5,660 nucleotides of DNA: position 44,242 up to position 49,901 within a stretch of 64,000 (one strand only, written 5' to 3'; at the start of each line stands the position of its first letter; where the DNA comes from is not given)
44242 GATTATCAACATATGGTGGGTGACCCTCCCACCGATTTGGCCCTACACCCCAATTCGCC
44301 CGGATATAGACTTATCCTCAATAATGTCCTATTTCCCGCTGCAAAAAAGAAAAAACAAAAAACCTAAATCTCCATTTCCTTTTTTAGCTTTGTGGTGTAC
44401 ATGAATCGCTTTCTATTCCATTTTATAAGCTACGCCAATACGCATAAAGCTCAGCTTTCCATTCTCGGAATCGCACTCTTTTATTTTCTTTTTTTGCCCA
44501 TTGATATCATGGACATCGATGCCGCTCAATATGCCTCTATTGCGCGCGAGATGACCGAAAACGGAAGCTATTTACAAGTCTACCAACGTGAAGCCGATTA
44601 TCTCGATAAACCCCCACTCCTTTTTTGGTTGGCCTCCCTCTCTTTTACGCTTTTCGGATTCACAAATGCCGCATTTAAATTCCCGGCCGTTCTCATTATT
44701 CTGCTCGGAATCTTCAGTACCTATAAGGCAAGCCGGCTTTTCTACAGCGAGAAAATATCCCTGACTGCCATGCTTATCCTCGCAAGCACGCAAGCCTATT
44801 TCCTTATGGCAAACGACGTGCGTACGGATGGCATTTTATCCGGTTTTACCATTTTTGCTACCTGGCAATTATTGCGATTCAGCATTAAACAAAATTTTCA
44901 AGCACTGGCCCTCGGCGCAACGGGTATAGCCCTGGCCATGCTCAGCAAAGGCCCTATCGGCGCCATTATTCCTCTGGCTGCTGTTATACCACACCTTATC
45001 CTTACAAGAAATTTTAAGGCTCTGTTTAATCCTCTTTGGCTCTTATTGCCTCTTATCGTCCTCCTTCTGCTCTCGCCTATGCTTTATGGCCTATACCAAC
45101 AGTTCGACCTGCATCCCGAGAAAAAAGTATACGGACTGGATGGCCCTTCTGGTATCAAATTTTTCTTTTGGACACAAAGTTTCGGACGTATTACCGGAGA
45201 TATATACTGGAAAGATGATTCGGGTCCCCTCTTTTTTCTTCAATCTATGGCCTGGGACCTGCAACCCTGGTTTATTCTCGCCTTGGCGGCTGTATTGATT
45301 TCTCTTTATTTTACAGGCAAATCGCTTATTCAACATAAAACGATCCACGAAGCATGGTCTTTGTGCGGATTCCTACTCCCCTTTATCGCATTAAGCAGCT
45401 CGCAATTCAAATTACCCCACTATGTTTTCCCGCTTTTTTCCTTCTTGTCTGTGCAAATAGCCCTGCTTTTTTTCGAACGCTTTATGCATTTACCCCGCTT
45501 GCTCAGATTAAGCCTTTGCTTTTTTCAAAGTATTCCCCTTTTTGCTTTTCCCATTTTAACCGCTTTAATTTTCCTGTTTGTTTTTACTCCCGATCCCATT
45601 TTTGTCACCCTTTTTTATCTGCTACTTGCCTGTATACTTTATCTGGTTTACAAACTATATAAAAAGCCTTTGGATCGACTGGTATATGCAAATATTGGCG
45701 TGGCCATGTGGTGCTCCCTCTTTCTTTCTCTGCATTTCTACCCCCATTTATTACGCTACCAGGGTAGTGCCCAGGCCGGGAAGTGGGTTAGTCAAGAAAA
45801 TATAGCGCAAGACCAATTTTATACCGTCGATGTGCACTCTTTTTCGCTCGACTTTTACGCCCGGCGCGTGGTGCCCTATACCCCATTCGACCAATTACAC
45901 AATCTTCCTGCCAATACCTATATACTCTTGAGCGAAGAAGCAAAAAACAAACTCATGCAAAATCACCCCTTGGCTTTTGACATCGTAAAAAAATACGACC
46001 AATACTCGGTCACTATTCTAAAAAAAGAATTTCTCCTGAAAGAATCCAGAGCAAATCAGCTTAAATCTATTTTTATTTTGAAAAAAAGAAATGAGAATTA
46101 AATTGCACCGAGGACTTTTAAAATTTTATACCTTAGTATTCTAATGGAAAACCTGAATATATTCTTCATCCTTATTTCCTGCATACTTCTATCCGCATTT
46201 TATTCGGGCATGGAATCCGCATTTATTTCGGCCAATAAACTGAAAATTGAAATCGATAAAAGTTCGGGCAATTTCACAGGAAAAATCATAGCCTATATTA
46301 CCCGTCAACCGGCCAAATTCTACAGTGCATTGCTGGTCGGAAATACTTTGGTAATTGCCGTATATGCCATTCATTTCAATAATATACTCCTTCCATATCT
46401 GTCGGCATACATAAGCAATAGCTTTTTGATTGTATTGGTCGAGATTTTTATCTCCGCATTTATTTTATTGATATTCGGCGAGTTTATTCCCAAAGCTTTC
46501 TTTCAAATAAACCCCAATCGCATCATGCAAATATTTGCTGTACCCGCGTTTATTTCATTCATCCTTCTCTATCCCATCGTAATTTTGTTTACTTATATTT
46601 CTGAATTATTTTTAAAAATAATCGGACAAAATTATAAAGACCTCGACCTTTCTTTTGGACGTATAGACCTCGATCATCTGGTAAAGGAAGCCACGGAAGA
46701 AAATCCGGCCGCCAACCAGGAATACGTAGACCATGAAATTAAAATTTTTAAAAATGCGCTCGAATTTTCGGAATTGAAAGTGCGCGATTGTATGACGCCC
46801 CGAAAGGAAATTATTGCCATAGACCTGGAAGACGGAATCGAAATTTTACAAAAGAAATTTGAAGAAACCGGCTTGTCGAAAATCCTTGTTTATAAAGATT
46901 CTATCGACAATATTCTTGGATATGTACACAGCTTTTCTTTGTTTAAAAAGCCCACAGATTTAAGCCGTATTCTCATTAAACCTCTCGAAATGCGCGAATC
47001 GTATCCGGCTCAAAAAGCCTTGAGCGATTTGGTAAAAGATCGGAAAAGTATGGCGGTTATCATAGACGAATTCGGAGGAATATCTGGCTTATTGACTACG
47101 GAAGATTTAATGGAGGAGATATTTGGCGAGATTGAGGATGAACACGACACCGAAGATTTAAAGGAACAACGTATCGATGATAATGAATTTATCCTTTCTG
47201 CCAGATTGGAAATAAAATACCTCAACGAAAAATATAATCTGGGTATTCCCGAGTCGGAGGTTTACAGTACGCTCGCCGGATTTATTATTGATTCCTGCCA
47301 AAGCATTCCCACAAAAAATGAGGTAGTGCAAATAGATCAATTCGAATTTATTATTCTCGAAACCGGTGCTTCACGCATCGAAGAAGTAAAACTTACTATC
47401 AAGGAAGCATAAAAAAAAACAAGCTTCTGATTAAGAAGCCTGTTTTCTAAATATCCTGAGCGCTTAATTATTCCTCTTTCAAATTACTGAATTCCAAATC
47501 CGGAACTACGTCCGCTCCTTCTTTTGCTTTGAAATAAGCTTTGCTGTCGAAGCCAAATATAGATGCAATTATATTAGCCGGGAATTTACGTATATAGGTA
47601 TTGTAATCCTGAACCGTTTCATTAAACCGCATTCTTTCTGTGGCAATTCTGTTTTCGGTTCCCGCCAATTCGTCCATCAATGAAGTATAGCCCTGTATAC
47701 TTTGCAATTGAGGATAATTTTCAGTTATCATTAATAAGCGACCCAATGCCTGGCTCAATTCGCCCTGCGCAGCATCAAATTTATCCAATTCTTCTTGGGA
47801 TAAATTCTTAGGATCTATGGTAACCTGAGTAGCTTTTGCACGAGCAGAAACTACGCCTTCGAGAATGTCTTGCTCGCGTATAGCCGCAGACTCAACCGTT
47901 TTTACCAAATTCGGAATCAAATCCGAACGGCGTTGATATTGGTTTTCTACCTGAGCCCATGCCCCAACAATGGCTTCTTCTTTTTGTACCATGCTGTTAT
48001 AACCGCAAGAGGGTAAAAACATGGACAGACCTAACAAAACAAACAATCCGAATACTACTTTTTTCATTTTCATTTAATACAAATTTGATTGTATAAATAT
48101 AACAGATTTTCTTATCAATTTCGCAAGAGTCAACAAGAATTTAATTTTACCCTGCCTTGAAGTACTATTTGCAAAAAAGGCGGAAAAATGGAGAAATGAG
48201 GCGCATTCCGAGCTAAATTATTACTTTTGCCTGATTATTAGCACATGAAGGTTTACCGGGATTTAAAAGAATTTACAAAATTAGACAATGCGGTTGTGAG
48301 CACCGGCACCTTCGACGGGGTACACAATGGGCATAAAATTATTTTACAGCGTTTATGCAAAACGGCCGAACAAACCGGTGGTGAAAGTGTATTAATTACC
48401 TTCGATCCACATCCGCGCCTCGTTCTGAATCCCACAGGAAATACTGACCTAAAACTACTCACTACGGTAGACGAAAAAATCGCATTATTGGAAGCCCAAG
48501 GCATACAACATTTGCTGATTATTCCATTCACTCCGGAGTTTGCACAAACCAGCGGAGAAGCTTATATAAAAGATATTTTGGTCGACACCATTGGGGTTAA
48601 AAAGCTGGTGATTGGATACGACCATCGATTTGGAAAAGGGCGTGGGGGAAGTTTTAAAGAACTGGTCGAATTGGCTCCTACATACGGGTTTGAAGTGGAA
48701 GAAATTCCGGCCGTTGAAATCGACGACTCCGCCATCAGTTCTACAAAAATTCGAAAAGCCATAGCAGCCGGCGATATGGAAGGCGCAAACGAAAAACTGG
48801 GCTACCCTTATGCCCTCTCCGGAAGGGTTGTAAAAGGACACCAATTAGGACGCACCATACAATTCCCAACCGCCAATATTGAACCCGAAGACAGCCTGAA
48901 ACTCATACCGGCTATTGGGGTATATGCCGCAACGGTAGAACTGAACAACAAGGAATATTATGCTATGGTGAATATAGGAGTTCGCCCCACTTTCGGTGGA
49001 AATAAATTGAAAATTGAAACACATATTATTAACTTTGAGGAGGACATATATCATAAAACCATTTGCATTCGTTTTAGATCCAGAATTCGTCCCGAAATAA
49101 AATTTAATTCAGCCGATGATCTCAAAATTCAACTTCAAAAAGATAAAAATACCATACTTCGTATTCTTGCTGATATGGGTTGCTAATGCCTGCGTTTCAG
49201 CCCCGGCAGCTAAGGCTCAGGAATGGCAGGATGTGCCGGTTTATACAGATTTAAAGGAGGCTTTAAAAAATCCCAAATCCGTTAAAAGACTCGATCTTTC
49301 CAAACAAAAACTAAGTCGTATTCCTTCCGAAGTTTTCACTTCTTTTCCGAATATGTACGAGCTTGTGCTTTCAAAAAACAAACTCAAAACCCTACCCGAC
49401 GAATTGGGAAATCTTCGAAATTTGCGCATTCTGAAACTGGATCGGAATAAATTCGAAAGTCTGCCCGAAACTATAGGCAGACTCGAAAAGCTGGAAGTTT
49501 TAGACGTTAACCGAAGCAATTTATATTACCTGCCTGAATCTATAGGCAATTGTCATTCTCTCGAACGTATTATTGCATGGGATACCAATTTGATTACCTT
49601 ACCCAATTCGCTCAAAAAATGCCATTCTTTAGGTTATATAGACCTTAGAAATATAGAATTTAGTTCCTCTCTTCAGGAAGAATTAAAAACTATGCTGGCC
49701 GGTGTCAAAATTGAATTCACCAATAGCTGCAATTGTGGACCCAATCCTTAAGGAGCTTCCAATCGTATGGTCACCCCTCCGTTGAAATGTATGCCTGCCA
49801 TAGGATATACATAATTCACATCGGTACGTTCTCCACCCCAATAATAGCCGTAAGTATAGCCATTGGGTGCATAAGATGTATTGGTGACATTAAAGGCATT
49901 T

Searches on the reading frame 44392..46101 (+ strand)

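Call 4: search_protein_families(library=pfam, proteins=[window:44392-46101:+])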
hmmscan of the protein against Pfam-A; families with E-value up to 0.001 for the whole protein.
window:44392-46101:+ (569 aa): 2 families
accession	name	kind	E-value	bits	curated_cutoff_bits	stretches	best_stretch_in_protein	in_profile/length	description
PF13231.12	PMT_2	-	1.4e-19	71.4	26.1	1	72-232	1-159/160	Dolichyl-phosphate-mannose-protein mannosyltransferase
PF02366.24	PMT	-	2.2e-08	34.4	22.7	1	44-235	32-236/245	Dolichyl-phosphate-mannose-protein mannosyltransferase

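Call 5: search_protein_families(library=ncbifam, proteins=[window:44392-46101:+])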
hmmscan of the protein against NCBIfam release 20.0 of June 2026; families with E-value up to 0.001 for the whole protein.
window:44392-46101:+ (569 aa): 1 family
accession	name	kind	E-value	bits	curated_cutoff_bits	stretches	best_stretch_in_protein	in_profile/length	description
NF009784.2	PRK13279.1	equivalog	2.7e-19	69.2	567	1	18-424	5-398/539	lipid IV(A) 4-amino-4-deoxy-L-arabinosyltransferase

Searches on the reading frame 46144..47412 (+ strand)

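Call 4: search_protein_families(library=pfam, proteins=[window:46144-47412:+])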
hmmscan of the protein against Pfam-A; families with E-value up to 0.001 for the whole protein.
window:46144-47412:+ (422 aa): 3 families
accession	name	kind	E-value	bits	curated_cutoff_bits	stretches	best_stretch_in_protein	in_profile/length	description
PF01595.25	CNNM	-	1.5e-31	109.9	28.4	1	9-187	2-175/181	Cyclin M transmembrane N-terminal domain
PF03471.22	CorC_HlyC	-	5e-18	65.3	27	1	343-419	2-79/81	Transporter associated domain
PF00571.33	CBS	-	3e-06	27.9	24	0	285-327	14-56/57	CBS domain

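Call 5: search_protein_families(library=ncbifam, proteins=[window:46144-47412:+])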
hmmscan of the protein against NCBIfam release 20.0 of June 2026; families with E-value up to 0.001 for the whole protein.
window:46144-47412:+ (422 aa): 4 families
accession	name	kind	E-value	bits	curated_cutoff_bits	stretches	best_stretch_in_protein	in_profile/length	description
TIGR03520.1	GldE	subfamily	2.1e-53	181.9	376.05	1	13-419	4-407/408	gliding motility-associated protein GldE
NF008604.1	PRK11573.1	equivalog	1.1e-41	143.1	475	1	6-419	9-418/428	hypothetical protein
NF052568.1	PolamExpPaeASal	equivalog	6.7e-39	133.9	500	1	6-417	4-422/424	polyamine export protein PaeA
NF011675.0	PRK15094.1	equivalog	5.6e-27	94.8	379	1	192-421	47-283/292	CNNM family magnesium/cobalt transport protein CorC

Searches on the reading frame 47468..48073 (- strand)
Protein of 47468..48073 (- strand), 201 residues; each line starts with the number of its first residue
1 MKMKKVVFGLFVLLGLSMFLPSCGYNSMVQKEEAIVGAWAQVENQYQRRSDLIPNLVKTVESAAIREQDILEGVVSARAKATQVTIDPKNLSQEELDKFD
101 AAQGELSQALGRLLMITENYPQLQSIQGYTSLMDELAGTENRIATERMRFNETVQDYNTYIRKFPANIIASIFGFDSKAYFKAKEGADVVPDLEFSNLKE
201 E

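Call 4: search_protein_families(library=pfam, proteins=[window:47468-48073:-])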
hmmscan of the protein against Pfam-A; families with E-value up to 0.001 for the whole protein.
window:47468-48073:- (201 aa): 1 family
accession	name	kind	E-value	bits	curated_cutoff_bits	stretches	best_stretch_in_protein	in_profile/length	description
PF04011.17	LemA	-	1.7e-53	180.9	26.2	1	38-195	1-149/149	LemA family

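Call 5: search_protein_families(library=ncbifam, proteins=[window:47468-48073:-])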
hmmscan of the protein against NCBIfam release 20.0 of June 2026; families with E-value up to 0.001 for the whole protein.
window:47468-48073:- (201 aa): 1 family
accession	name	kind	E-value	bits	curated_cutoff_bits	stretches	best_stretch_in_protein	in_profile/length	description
NF040966.1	MamQ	equivalog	1.7e-34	119.2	250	1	24-190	15-199/221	magnetosome protein MamQ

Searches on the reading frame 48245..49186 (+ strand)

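Call 4: search_protein_families(library=pfam, proteins=[window:48245-49186:+])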
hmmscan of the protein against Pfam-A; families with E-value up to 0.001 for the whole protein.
window:48245-49186:+ (313 aa): 3 families
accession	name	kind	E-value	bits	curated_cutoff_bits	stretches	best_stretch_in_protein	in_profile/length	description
PF06574.18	FAD_syn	-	1.8e-47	161.5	27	1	13-168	5-158/158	FAD synthetase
PF01687.23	Flavokinase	-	2.2e-42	144.6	19.6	1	185-307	1-123/124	Riboflavin kinase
PF01467.32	CTP_transf_like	-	6.4e-08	33.3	21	1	20-171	3-132/133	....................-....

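Call 5: search_protein_families(library=ncbifam, proteins=[window:48245-49186:+])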
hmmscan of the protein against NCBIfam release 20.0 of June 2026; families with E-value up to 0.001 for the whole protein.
window:48245-49186:+ (313 aa): 11 families
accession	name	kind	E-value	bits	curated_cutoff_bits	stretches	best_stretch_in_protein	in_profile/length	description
NF004160.0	PRK05627.1-3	equivalog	9.6e-92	307.1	295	1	11-310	12-321/325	bifunctional riboflavin kinase/FAD synthetase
NF004162.0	PRK05627.1-5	equivalog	1.1e-84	284.5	241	1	11-307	10-298/304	bifunctional riboflavin kinase/FAD synthetase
NF004163.0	PRK05627.1-6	equivalog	1.5e-78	264.1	315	1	1-304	1-303/313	bifunctional riboflavin kinase/FAD synthetase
NF004159.0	PRK05627.1-2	equivalog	1.3e-77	261.1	306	1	1-309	2-308/326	bifunctional riboflavin kinase/FAD synthetase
TIGR00083.1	ribF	equivalog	1.8e-76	257.3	184.35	1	20-308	4-289/290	riboflavin biosynthesis protein RibF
NF004161.0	PRK05627.1-4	equivalog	1.6e-71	241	461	1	12-306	16-309/324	bifunctional riboflavin kinase/FAD synthetase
NF004158.0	PRK05627.1-1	equivalog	1.2e-68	231.7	396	1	5-304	7-300/304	bifunctional riboflavin kinase/FAD synthetase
NF045965.1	RibF_rel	equivalog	1.2e-28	100.4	200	1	6-288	4-262/279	FAD synthase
NF005518.0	PRK07143.1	equivalog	2.5e-27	96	232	1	1-295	2-264/281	hypothetical protein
TIGR00125.1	cyt_tran_rel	domain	4.6e-07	29.9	27.7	1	17-84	2-58/65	adenylyltransferase/cytidyltransferase family protein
NF001985.0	PRK00777.1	subfamily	0.00014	21.9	104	0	15-51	5-36/157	pantetheine-phosphate adenylyltransferase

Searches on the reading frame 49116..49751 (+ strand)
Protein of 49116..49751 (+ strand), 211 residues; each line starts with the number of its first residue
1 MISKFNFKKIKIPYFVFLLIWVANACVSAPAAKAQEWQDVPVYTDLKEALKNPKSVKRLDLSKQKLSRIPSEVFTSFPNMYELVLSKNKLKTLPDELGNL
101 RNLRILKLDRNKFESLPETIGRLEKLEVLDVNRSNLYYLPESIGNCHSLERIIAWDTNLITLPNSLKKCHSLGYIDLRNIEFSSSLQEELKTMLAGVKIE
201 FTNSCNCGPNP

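Call 4: search_protein_families(library=pfam, proteins=[window:49116-49751:+])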
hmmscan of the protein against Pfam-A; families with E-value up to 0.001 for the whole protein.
window:49116-49751:+ (211 aa): 8 families
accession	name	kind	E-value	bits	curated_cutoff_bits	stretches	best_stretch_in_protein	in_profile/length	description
PF13855.12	LRR_8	-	1.2e-15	57.5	27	2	55-113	2-61/61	Leucine rich repeat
PF23598.1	LRR_14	-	8.8e-15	54.7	40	1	95-193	41-138/353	Leucine-rich repeat region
PF12799.13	LRR_4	-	1.1e-10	41.8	27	1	82-116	5-39/44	Leucine Rich repeats (2 copies)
PF00560.39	LRR_1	-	8.6e-08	31.3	20.6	0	102-123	1-23/23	Leucine Rich Repeat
PF25019.1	LRR_R13L1-DRL21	-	8.9e-06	26.1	27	1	45-109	60-125/127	R13L1/DRL21 LRRs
PF23286.1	LRR_13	-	7.8e-05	22.9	30.1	0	148-178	131-161/210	Disease resistance protein RPS4B-like, leucine-rich repeats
PF23211.1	LRR_LRWD1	-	0.00043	20.5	28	0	73-113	37-76/190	Leucine-rich repeat and WD repeat-containing protein 1, LRR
PF17126.11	RsmF_methylt_CI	-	0.00073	20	27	0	81-107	12-38/61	RsmF rRNA methyltransferase first C-terminal domain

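Call 5: search_protein_families(library=ncbifam, proteins=[window:49116-49751:+])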
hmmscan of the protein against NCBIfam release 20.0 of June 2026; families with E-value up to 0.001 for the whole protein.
window:49116-49751:+ (211 aa): 6 families
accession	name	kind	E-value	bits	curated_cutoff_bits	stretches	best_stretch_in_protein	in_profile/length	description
NF041381.1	XopAC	subfamily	2e-20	73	450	2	44-132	103-191/451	XopAC/AvrAC family type III secretion system effector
NF041400.1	XopAE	equivalog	2e-19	69.9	600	1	45-192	57-206/478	type III secretion system effector XopAE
NF047464.1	FibnectbindLIC11051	equivalog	3.3e-15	55.6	1000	1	52-195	509-651/685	LIC_11051 family fibronectin-binding protein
NF041351.1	XopL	equivalog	2.4e-12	46.3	500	1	79-197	154-274/497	type III secretion system leucine-rich repeat domain-containing effector XopL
NF011897.0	PRK15370.1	equivalog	1.5e-09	36.2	1113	1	18-178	266-419/755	SPI-1 type III secretion system effector E3 ubiquitin transferase SlrP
NF047754.1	LRR20_Nterm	exception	1.9e-05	24.3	105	1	39-62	30-53/53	E-cadherin-binding leucine-rich repeat protein LRR20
